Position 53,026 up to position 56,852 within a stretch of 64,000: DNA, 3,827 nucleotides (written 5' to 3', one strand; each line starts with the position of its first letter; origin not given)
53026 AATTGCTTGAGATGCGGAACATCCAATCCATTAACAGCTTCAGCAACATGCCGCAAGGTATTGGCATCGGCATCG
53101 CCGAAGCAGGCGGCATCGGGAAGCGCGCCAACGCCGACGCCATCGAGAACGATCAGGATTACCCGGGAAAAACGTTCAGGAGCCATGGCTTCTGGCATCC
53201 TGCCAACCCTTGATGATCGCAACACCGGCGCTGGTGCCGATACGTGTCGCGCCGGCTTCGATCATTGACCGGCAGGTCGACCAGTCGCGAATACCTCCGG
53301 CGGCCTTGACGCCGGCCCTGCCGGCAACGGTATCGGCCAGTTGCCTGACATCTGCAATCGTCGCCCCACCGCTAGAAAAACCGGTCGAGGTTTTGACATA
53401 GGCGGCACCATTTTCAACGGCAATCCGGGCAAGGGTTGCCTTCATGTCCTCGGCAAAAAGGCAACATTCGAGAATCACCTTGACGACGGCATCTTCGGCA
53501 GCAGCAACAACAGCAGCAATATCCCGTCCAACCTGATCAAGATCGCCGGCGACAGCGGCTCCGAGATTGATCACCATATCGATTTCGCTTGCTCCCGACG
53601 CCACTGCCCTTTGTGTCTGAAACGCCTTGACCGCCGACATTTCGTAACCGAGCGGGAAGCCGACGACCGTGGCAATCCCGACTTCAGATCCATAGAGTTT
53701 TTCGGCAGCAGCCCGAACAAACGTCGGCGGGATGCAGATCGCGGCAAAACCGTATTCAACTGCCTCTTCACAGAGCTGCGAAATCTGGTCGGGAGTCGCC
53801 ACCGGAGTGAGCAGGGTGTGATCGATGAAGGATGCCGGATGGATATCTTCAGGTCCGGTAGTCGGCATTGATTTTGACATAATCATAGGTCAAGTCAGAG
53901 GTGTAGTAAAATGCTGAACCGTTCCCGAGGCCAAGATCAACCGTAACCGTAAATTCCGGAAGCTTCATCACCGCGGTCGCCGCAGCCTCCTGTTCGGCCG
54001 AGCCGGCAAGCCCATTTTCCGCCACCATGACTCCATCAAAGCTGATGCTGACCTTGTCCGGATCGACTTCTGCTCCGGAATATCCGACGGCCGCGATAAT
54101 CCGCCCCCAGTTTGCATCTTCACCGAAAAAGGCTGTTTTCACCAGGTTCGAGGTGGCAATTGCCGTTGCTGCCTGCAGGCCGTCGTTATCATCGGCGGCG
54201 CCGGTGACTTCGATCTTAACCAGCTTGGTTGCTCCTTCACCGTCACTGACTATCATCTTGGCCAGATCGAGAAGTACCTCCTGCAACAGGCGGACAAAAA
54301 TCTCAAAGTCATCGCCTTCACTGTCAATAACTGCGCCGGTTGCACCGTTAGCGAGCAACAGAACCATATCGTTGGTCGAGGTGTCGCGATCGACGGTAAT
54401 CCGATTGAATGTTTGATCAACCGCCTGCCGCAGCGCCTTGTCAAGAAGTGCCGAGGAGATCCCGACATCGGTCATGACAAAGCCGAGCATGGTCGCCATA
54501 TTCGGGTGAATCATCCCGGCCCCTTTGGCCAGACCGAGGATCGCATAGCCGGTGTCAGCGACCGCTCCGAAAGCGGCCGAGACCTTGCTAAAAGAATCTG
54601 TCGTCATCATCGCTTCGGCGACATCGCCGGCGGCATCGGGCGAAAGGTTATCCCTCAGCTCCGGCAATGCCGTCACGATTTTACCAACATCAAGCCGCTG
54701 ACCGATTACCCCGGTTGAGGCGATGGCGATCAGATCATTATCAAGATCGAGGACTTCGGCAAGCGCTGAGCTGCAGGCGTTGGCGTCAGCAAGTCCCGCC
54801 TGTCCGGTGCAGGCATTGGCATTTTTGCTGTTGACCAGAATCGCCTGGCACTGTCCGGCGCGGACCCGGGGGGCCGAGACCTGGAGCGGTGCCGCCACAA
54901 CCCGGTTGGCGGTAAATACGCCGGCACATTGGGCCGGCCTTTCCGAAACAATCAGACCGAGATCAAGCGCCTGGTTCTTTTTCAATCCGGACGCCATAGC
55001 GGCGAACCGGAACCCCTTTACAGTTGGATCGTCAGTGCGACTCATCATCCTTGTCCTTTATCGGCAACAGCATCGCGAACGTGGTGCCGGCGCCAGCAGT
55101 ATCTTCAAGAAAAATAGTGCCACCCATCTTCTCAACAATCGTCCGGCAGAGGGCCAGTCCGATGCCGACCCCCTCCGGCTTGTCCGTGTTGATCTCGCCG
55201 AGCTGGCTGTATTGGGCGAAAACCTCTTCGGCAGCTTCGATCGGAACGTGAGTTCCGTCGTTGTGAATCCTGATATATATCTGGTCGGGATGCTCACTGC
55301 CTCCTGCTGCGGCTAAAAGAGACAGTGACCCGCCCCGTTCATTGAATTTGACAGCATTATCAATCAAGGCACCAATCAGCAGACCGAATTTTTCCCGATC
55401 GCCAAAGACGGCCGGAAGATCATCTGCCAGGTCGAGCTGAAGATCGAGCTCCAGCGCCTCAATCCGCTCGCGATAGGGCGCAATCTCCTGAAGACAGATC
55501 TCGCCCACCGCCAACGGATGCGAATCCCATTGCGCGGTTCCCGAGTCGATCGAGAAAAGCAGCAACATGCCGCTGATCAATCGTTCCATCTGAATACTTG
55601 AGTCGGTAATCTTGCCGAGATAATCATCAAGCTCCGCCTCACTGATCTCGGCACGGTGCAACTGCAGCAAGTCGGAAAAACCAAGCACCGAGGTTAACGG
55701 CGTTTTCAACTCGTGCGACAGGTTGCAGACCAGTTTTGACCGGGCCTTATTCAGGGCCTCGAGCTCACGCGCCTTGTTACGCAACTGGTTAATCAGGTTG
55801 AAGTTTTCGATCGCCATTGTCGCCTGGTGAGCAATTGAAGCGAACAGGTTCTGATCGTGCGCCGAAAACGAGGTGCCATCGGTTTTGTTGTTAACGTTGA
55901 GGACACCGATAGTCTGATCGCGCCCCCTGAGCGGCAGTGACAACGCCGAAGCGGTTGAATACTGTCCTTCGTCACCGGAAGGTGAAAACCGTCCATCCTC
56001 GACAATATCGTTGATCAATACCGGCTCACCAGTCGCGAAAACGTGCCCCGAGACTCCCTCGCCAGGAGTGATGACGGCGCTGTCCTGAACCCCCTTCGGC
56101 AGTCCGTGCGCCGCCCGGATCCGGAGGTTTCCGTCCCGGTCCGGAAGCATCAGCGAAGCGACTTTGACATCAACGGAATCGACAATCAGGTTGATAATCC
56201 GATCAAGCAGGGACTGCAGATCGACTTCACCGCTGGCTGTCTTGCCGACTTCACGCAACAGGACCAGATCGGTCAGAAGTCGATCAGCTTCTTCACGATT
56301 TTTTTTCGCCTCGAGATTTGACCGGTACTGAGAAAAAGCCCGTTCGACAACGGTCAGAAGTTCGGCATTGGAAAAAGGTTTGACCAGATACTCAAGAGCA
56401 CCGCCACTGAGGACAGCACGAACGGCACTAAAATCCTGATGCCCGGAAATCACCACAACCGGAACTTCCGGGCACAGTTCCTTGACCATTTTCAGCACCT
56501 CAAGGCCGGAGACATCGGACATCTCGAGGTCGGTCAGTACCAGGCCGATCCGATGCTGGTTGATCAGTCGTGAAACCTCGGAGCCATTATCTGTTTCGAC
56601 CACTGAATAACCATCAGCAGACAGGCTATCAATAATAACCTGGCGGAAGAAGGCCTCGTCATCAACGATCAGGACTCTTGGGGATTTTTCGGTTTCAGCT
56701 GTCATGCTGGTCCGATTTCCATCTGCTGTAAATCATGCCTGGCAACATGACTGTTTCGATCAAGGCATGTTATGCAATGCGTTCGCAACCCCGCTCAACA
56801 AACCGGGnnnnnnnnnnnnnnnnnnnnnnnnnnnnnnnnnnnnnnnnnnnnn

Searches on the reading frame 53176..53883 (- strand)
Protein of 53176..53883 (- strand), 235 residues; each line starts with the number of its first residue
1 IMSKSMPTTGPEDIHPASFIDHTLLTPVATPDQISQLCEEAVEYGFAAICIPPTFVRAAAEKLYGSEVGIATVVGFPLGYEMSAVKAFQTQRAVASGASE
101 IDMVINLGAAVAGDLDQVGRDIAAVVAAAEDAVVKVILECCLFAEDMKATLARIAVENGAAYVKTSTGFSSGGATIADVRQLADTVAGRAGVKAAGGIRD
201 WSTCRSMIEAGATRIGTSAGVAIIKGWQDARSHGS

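Call 43: search_protein_families(library=pfam, proteins=[window:53176-53883:-], max_evalue=0.00001)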
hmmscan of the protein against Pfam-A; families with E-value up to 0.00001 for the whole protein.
window:53176-53883:- (235 aa): 1 family
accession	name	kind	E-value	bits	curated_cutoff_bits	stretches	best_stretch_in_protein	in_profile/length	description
PF01791.15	DeoC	-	9e-13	48.8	23.8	1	32-223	21-226/229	DeoC/LacD family aldolase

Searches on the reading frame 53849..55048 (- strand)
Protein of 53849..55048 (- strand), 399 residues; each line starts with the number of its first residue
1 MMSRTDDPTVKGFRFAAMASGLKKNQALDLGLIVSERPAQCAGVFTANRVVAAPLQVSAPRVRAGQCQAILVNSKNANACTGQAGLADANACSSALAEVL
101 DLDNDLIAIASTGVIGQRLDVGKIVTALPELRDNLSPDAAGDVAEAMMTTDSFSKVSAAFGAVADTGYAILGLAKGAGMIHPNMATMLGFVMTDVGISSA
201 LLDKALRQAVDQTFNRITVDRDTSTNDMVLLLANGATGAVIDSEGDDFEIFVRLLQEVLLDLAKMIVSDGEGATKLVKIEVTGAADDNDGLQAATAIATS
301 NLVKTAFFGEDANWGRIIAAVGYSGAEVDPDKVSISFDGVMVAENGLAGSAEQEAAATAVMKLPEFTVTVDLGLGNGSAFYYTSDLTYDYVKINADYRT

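Call 24: find_encoding_contigs(protein=window:53849-55048:-, flank=10000, max_places=4)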
Protein window:53849-55048:- (399 aa): no gene with exactly this product is on record in the collection.

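Call 43: search_protein_families(library=pfam, proteins=[window:53849-55045:-], max_evalue=0.00001)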
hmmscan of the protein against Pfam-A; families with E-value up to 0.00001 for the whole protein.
window:53849-55045:- (398 aa): 1 family
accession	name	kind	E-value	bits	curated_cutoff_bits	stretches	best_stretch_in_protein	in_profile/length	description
PF01960.23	ArgJ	-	1.3e-143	478.8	32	1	14-398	2-377/377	ArgJ family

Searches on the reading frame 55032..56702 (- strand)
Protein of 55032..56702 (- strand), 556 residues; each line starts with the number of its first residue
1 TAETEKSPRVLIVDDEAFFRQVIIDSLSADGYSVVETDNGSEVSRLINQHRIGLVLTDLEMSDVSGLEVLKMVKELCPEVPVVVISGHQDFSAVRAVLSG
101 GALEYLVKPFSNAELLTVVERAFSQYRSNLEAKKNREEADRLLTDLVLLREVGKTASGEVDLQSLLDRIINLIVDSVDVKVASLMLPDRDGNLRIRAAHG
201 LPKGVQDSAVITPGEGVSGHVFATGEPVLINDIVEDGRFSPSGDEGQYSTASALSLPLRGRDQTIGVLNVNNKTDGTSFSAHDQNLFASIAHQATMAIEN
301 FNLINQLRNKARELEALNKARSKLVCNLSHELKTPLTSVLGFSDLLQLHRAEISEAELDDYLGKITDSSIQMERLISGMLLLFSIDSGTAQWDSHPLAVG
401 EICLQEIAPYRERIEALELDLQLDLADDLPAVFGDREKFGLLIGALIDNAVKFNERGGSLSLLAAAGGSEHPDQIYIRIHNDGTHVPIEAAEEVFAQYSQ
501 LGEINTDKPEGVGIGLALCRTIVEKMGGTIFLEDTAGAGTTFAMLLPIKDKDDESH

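Call 43: search_protein_families(library=pfam, proteins=[window:55032-56702:-], max_evalue=0.00001)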
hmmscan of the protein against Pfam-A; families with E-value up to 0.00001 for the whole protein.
window:55032-56702:- (556 aa): 6 families
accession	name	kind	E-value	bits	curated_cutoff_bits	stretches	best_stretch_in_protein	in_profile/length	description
PF00072.30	Response_reg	-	4.7e-26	91.6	30.2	1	10-119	1-110/111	Response regulator receiver domain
PF13185.12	GAF_2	-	4.1e-22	79.3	28.6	1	160-299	2-136/136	GAF domain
PF01590.32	GAF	-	1.9e-20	74.2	22.4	1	161-298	1-133/133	GAF domain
PF02518.31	HATPase_c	-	4.3e-19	69.4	26.4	1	434-548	1-109/111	Histidine kinase-, DNA gyrase B-, and HSP90-like ATPase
PF00512.31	HisKA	-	9.6e-15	54.8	26.9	1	320-388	1-66/66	His Kinase A (phospho-acceptor) domain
PF13492.12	GAF_3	-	1e-11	45.8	27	1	161-300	1-129/129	GAF domain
